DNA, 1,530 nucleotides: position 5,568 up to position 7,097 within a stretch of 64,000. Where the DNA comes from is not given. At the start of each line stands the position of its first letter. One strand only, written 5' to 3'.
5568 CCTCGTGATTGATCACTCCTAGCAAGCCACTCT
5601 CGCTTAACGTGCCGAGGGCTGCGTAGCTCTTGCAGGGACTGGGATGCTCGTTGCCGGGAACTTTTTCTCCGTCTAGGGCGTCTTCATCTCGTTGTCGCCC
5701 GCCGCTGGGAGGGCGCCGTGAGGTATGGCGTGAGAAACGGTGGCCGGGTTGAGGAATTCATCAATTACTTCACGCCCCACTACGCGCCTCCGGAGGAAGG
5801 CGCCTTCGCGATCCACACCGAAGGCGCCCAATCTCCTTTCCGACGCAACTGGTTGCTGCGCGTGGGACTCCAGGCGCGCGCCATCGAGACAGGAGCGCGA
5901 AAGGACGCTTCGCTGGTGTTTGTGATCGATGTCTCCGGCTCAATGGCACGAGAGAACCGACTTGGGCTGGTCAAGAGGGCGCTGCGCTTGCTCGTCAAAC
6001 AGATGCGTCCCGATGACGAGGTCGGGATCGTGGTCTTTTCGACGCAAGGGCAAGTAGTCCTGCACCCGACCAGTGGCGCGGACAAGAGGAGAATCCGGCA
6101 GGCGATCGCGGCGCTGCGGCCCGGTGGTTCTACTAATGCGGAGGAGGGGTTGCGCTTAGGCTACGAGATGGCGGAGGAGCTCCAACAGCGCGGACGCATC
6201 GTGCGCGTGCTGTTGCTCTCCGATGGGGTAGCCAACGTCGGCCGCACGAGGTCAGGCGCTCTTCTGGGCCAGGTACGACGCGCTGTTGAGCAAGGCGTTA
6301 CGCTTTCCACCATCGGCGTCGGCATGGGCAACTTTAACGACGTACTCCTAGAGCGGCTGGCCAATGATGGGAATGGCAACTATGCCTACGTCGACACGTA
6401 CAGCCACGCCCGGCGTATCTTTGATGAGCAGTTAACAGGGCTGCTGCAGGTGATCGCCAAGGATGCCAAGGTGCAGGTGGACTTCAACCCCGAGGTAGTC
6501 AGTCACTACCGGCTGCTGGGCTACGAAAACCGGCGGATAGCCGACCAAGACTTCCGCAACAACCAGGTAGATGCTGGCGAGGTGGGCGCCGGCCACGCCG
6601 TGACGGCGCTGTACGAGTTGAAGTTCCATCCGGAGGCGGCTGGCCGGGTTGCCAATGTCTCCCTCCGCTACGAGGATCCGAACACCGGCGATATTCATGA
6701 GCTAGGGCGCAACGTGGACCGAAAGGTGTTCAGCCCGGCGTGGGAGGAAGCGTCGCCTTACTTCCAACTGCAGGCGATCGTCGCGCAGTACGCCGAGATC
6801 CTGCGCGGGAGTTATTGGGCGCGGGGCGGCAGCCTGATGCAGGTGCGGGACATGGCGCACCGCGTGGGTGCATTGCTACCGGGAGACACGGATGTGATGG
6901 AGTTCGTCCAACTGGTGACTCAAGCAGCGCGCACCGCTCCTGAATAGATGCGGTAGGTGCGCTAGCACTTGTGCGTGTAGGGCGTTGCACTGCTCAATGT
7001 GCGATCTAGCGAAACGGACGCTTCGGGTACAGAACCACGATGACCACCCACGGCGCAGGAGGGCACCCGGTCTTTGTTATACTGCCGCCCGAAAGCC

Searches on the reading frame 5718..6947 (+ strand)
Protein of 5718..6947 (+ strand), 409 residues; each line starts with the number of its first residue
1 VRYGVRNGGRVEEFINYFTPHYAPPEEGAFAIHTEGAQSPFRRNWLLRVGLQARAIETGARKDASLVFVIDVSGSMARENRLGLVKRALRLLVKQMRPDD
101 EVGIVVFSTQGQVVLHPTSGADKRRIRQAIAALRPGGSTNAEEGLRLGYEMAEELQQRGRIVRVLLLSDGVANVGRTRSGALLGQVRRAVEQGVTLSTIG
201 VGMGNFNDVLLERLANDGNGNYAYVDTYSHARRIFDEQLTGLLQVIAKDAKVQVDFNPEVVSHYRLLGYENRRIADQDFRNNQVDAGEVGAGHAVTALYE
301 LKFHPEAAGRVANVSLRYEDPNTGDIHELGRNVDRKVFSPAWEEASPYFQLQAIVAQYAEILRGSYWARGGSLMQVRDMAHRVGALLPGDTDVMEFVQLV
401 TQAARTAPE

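Call 68: search_protein_families(library=pfam, proteins=[window:5718-6947:+], max_evalue=0.0001)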
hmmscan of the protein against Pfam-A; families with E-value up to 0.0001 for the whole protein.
window:5718-6947:+ (409 aa): 6 families
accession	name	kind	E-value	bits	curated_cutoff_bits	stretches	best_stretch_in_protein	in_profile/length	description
PF12034.13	YfbK_C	-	2.1e-37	129.5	25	2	243-302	3-62/184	Uncharacterized protein YfbK, C-terminal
PF00092.34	VWA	-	3.2e-19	70.2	23.8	1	66-234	2-171/174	von Willebrand factor type A domain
PF13519.12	VWA_2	-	3.7e-18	66.6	27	1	66-170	1-106/107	von Willebrand factor type A domain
PF13768.12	VWA_3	-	1.1e-13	52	27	1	65-222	2-153/155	von Willebrand factor type A domain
PF12450.13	vWF_A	-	1.7e-06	28.3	25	1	10-44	54-89/94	von Willebrand factor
PF05762.20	VWA_CoxE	-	4.2e-06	26.8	26.4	1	60-196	53-185/222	VWA domain containing CoxE-like protein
